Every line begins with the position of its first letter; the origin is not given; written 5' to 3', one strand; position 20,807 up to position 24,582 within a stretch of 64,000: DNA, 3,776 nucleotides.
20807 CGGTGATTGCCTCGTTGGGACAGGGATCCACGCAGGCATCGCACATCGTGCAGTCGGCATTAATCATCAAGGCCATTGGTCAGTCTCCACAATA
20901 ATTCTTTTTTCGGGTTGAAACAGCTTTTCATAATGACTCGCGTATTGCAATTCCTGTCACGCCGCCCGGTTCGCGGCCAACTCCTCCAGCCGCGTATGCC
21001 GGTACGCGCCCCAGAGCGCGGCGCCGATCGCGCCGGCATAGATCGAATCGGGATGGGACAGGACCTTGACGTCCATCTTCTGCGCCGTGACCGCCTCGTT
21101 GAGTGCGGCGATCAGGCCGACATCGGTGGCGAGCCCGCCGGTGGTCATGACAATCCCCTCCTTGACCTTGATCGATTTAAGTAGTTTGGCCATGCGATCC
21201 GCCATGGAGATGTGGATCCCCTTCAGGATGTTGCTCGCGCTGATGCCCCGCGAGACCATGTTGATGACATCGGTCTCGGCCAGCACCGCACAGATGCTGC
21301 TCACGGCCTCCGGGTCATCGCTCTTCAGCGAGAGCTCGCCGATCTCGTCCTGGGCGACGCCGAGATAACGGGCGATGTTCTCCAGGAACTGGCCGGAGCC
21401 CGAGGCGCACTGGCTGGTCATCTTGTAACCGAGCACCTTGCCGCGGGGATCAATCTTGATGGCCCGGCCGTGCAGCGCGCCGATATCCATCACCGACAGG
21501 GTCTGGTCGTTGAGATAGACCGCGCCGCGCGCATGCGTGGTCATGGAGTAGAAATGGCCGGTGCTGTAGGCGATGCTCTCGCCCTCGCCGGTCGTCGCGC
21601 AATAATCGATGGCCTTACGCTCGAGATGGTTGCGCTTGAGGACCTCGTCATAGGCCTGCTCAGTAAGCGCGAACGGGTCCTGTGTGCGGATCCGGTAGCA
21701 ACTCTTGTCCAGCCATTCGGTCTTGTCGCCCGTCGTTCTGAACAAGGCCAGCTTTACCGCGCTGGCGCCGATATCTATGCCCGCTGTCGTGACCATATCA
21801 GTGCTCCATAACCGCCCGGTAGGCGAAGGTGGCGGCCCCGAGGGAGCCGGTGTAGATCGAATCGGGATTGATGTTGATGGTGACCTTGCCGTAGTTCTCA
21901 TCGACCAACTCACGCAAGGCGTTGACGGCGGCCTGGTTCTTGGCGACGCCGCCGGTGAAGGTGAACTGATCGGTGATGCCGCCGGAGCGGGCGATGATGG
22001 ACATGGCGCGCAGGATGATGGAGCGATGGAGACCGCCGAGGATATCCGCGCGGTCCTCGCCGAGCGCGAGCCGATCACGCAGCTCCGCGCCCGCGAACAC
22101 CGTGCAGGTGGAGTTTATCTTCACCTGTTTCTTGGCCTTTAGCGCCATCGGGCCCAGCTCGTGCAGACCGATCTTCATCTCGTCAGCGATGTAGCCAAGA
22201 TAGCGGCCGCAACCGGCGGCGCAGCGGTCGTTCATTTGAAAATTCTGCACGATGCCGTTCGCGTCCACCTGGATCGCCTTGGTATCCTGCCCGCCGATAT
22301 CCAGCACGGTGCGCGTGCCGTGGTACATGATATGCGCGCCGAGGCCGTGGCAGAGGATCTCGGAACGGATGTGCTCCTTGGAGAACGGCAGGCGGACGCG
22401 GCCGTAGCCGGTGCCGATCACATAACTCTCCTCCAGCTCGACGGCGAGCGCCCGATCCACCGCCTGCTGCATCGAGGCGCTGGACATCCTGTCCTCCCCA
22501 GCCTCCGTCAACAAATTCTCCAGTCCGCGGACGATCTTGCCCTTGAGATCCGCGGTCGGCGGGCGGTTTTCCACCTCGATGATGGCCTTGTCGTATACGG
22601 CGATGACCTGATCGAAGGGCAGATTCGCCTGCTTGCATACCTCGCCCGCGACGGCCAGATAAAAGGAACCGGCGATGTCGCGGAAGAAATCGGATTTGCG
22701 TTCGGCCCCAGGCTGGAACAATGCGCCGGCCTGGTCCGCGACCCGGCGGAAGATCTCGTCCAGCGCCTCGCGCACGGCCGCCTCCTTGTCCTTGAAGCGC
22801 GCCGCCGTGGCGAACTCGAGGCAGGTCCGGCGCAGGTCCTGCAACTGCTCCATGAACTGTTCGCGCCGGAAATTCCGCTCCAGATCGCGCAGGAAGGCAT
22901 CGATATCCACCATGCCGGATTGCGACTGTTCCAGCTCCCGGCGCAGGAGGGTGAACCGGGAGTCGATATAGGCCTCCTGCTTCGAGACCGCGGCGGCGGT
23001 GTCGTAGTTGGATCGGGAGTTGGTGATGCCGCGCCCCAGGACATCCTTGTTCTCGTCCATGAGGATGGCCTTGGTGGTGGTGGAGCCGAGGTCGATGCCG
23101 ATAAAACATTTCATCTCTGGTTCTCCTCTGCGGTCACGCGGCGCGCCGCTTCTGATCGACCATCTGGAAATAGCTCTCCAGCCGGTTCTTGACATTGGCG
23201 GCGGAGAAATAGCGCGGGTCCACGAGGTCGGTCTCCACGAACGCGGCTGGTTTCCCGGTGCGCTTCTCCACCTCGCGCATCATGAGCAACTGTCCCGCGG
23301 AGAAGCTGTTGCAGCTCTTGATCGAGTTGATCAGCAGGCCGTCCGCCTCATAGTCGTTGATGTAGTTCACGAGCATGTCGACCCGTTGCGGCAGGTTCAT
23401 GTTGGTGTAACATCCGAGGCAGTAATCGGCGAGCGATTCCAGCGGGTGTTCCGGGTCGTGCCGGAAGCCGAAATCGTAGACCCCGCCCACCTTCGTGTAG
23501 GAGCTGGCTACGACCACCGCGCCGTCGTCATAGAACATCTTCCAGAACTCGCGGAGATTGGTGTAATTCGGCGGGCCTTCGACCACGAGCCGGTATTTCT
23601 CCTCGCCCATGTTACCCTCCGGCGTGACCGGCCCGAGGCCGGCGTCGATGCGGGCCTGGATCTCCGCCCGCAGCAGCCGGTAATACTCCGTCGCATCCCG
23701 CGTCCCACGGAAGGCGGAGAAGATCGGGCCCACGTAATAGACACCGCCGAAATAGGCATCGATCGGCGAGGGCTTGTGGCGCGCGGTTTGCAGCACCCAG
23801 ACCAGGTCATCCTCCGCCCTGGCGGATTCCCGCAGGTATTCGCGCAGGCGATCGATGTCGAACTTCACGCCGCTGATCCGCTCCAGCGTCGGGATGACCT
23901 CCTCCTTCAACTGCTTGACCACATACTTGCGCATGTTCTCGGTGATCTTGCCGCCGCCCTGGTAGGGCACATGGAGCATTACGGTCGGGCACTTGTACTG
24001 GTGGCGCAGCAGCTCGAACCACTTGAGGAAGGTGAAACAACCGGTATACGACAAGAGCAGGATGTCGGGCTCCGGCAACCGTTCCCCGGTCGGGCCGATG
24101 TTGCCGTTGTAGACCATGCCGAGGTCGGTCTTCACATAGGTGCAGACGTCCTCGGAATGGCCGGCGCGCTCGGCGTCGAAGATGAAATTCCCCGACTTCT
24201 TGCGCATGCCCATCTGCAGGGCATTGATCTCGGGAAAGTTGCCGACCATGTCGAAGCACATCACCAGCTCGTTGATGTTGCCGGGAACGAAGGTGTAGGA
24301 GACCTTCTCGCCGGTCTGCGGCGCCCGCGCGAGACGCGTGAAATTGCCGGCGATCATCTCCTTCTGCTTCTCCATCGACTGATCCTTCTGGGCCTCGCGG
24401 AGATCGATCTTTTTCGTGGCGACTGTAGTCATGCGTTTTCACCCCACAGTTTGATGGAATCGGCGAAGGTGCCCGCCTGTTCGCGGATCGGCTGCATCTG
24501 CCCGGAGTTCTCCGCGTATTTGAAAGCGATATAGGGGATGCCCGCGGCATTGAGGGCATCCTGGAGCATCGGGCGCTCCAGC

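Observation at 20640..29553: Thauera-type benzoyl-CoA reductase module (bcrCBAD-fdx) with its reductant-regenerating korAB and an attached peroxide-defence pair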

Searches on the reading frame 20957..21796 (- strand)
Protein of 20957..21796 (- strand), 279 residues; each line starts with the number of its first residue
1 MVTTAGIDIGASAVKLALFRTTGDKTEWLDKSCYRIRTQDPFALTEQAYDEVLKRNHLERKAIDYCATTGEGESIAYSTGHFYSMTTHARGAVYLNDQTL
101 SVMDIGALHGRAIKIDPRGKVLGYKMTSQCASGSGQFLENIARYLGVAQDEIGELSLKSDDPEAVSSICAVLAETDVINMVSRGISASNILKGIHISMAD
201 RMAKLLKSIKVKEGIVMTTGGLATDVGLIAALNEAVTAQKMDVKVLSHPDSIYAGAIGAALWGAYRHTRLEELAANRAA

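Call 5: search_protein_families(library=ncbifam, proteins=[window:20957-21796:-])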
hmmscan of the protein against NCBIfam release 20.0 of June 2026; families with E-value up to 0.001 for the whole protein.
window:20957-21796:- (279 aa): 5 families
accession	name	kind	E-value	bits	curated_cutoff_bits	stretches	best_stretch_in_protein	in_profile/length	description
TIGR02261.1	benz_CoA_red_D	equivalog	2.4e-132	440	312.85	1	4-263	3-262/262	benzoyl-CoA reductase subunit D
TIGR00241.1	CoA_E_activ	domain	1.4e-46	159.1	125.4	1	4-261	2-247/248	acyl-CoA dehydratase activase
TIGR03192.1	benz_CoA_bzdQ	equivalog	6.5e-31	107.9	380.2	1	3-263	33-286/293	benzoyl-CoA reductase, bzd-type, subunit Q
TIGR02259.1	benz_CoA_red_A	equivalog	2.4e-25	89.2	578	1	30-260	196-429/432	benzoyl-CoA reductase subunit A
TIGR03286.1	methan_mark_15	hypoth_equivalog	4.8e-23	81.8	455.75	1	4-262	146-400/404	methanogenesis marker 15 protein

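Call 6: search_protein_families(library=pfam, proteins=[window:20957-21796:-])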
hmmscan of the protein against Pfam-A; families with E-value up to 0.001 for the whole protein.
window:20957-21796:- (279 aa): 1 family
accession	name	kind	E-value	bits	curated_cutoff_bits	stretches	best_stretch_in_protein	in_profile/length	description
PF01869.26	BcrAD_BadFG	-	6.8e-69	232.8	31.5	1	6-263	2-271/271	BadF/BadG/BcrA/BcrD ATPase family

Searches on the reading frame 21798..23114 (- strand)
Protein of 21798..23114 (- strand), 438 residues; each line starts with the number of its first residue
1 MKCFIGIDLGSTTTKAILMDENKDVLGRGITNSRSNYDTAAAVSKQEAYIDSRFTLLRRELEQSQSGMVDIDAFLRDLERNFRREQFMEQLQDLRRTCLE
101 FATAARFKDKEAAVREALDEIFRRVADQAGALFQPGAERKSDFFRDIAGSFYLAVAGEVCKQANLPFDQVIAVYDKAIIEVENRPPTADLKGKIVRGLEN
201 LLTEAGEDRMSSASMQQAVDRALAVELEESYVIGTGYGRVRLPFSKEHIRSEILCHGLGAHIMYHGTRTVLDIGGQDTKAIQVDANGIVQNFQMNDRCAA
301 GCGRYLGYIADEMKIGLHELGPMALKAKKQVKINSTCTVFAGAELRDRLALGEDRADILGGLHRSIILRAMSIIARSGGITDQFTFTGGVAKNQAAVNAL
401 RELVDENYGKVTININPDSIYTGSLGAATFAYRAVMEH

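Call 5: search_protein_families(library=ncbifam, proteins=[window:21798-23114:-])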
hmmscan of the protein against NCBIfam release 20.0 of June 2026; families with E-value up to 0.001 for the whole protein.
window:21798-23114:- (438 aa): 7 families
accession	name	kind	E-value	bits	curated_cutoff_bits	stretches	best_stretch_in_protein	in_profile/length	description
TIGR02259.1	benz_CoA_red_A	equivalog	4.7e-214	711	578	1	1-431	1-432/432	benzoyl-CoA reductase subunit A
TIGR00241.1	CoA_E_activ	domain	4.2e-54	183.7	125.4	2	215-428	41-246/248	acyl-CoA dehydratase activase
TIGR03192.1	benz_CoA_bzdQ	equivalog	1.9e-40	139.2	380.2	1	213-434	72-289/293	benzoyl-CoA reductase, bzd-type, subunit Q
TIGR02261.1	benz_CoA_red_D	equivalog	1.2e-28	100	312.85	1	229-430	62-261/262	benzoyl-CoA reductase subunit D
TIGR03286.1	methan_mark_15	hypoth_equivalog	1.1e-27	97.1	455.75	1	215-430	181-400/404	methanogenesis marker 15 protein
NF046058.1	NagK_SO3507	equivalog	0.00035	20.1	370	0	3-34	10-41/295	N-acetylglucosamine kinase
NF009842.0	PRK13317.1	equivalog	0.00051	19.5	234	0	1-26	1-26/277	type II pantothenate kinase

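Call 6: search_protein_families(library=pfam, proteins=[window:21798-23114:-])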
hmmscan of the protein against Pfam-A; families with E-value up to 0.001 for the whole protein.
window:21798-23114:- (438 aa): 2 families
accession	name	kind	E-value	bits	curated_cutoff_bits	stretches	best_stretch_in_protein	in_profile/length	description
PF01869.26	BcrAD_BadFG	-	4.8e-81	272.7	31.5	1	5-431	1-271/271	BadF/BadG/BcrA/BcrD ATPase family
PF00370.27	FGGY_N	-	3.3e-05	24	28.8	0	4-40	2-38/245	FGGY family of carbohydrate kinases, N-terminal domain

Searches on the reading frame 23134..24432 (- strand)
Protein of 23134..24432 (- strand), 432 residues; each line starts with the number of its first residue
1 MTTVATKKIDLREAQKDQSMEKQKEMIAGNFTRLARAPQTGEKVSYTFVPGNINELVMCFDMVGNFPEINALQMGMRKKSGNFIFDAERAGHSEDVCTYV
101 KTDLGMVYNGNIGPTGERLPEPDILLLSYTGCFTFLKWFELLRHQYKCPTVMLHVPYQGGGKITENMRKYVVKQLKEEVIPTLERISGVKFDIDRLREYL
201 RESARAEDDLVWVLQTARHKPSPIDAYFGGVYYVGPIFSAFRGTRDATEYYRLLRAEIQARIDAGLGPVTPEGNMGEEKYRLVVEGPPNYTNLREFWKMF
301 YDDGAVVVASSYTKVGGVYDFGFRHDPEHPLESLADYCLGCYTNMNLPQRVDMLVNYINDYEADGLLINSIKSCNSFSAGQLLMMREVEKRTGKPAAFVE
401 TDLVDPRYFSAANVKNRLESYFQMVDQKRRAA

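Call 5: search_protein_families(library=ncbifam, proteins=[window:23134-24432:-])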
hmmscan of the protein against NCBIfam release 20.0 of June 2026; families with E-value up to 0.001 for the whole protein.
window:23134-24432:- (432 aa): 4 families
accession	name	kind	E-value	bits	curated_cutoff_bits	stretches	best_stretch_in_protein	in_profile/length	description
TIGR02260.1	benz_CoA_red_B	equivalog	9.6e-247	818.4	486.55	1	13-425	1-413/413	benzoyl-CoA reductase subunit B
NF052455.1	HyiscapDhHadB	equivalog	4e-51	173.9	750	1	16-429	1-398/398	(R)-2-hydroxyisocaproyl-CoA dehydratase subunit alpha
TIGR03191.1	benz_CoA_bzdO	equivalog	7.7e-19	68.2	448.6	1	77-314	68-293/430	benzoyl-CoA reductase, bzd-type, subunit O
NF040772.1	double_cubane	equivalog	1.9e-14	53.5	350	1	79-405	48-355/372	double-cubane-cluster-containing anaerobic reductase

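Call 6: search_protein_families(library=pfam, proteins=[window:23134-24432:-])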
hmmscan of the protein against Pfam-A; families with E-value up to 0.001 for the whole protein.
window:23134-24432:- (432 aa): 1 family
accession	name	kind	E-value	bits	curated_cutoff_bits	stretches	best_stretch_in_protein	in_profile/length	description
PF06050.19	HGD-D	-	5.7e-61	207.4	28.4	1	54-424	6-341/342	2-hydroxyglutaryl-CoA dehydratase, D-component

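Call 7: find_encoding_contigs(protein=window:23134-24432:-, flank=10000, max_places=6)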
Protein window:23134-24432:- (432 aa): 1 contig read that carries it; 1 place shown.
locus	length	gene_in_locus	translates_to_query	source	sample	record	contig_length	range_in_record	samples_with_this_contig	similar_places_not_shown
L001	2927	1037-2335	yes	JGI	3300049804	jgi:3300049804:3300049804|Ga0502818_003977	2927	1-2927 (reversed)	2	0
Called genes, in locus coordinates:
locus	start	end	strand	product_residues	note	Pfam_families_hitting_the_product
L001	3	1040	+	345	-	?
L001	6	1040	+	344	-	PF06050:HGD-D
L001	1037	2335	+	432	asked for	PF06050:HGD-D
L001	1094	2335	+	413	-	PF06050:HGD-D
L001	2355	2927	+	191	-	?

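Call 14: search_solved_structures(query=window:23134-24432:-)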
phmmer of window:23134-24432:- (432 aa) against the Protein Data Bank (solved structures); distinct sequences matched with E-value up to 0.001: 5.
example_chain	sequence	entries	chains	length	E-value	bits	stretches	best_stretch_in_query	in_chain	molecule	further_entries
9g87_A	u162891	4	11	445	5.8e-62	212.9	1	31-429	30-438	3-methylbenzoyl-CoA reductase beta subunit MbdO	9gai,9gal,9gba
3o3m_A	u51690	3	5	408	5e-38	134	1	24-430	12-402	alpha subunit 2-hydroxyisocaproyl-CoA dehydratase | alpha-subunit 2-hydroxyisocaproyl-CoA dehydratase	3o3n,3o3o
8s02_A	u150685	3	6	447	1.5e-16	63.3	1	80-432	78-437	BzdO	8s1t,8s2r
7yyl_C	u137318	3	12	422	1.9e-05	26.7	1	132-425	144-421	Dehydratase family protein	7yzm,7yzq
6eno_A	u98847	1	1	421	2.8e-05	26.2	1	132-425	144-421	Dehydratase family protein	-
